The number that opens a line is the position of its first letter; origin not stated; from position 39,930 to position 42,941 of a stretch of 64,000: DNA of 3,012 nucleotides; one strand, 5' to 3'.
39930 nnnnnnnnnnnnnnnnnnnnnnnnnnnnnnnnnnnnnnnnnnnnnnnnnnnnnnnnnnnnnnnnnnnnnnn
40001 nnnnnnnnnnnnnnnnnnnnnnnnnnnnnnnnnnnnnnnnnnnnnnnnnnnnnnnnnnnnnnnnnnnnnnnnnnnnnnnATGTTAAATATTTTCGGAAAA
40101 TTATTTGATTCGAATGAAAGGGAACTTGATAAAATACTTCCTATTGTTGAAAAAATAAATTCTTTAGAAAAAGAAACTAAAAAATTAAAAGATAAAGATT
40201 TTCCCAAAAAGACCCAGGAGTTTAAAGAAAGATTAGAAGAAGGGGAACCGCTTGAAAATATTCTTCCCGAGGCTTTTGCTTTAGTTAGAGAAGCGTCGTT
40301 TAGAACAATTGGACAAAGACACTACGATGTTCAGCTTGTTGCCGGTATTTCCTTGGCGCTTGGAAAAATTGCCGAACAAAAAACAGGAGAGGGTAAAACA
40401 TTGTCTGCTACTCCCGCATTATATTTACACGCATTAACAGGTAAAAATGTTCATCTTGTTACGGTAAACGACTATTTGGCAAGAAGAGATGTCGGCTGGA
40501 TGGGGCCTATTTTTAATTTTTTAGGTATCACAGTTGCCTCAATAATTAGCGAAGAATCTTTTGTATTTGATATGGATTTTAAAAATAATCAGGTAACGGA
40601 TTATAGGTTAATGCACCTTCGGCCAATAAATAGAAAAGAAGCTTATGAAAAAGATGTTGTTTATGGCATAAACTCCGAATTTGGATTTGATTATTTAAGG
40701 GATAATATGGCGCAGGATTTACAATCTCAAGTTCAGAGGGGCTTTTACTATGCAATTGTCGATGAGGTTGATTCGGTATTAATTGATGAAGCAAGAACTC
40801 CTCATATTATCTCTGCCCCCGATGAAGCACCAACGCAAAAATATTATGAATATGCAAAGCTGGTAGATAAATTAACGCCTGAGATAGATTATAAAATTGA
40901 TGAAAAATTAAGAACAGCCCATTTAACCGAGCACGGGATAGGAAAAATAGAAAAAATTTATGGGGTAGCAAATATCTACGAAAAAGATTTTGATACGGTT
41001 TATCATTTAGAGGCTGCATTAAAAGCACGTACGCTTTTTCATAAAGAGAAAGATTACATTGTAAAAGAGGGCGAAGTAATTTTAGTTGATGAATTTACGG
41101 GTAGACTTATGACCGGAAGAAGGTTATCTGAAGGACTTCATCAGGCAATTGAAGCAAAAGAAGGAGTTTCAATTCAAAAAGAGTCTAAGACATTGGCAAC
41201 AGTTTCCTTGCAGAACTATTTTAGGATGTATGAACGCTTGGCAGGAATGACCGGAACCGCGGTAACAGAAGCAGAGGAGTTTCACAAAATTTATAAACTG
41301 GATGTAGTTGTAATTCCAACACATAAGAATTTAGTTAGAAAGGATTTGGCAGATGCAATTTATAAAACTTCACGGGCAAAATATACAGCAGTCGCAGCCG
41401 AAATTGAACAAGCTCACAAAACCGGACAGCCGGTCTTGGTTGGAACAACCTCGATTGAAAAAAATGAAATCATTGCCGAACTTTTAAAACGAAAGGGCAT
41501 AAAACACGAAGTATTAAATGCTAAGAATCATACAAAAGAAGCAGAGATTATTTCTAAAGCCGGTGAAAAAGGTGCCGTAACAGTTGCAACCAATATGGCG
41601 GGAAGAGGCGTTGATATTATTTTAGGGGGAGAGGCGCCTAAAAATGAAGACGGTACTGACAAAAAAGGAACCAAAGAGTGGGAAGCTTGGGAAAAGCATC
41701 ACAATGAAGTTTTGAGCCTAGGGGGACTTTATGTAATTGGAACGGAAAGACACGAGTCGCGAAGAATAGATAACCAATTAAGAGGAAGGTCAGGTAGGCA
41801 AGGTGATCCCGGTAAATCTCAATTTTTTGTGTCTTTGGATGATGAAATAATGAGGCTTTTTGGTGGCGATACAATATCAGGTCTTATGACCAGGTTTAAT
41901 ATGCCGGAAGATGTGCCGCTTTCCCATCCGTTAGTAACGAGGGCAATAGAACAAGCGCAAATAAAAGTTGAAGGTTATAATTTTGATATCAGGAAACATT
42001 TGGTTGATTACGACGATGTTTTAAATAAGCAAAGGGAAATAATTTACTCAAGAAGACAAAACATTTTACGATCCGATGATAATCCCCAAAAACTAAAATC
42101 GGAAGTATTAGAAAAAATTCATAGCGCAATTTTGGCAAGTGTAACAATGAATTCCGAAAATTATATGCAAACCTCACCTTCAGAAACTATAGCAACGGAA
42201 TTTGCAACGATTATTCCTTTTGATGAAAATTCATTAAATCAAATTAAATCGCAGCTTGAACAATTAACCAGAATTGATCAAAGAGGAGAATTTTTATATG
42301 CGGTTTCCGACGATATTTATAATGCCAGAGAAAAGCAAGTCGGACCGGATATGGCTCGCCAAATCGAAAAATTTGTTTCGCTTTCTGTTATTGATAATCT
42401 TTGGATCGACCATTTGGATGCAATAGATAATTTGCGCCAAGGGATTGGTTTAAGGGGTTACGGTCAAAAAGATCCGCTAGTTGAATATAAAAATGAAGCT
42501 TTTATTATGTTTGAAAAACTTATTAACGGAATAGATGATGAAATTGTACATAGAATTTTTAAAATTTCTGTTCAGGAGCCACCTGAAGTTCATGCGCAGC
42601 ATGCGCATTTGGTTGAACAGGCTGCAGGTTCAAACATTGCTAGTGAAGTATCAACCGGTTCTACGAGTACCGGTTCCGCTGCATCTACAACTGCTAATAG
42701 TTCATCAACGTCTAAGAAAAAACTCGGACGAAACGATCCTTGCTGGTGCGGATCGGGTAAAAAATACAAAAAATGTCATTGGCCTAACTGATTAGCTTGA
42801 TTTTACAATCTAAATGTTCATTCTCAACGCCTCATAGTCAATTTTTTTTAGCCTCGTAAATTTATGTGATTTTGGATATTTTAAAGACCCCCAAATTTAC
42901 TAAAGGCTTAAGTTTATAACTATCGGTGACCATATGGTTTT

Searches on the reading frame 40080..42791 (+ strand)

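Call 15: search_protein_families(library=pfam, proteins=[window:40080-42791:+], max_evalue=0.001)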
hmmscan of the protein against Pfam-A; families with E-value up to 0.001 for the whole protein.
window:40080-42791:+ (903 aa): 6 families
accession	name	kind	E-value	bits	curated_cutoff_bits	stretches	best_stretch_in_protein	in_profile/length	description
PF07517.20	SecA_DEAD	-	4.1e-114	381.2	24.6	1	8-402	4-290/290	SecA DEAD-like domain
PF21090.3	P-loop_SecA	-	8.1e-86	287.3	27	1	418-611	2-205/205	SecA P-loop domain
PF07516.18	SecA_SW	-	1.2e-58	199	26.7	1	613-829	1-199/200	SecA Wing and Scaffold domain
PF01043.26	SecA_PP_bind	-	3.1e-36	124.8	23.5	1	252-358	3-110/110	SecA preprotein cross-linking domain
PF02810.21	SEC-C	-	1.6e-10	41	20.4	1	884-902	1-19/19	SEC-C motif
PF00271.37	Helicase_C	-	0.0007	20.3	23.5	0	436-513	4-81/110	Helicase conserved C-terminal domain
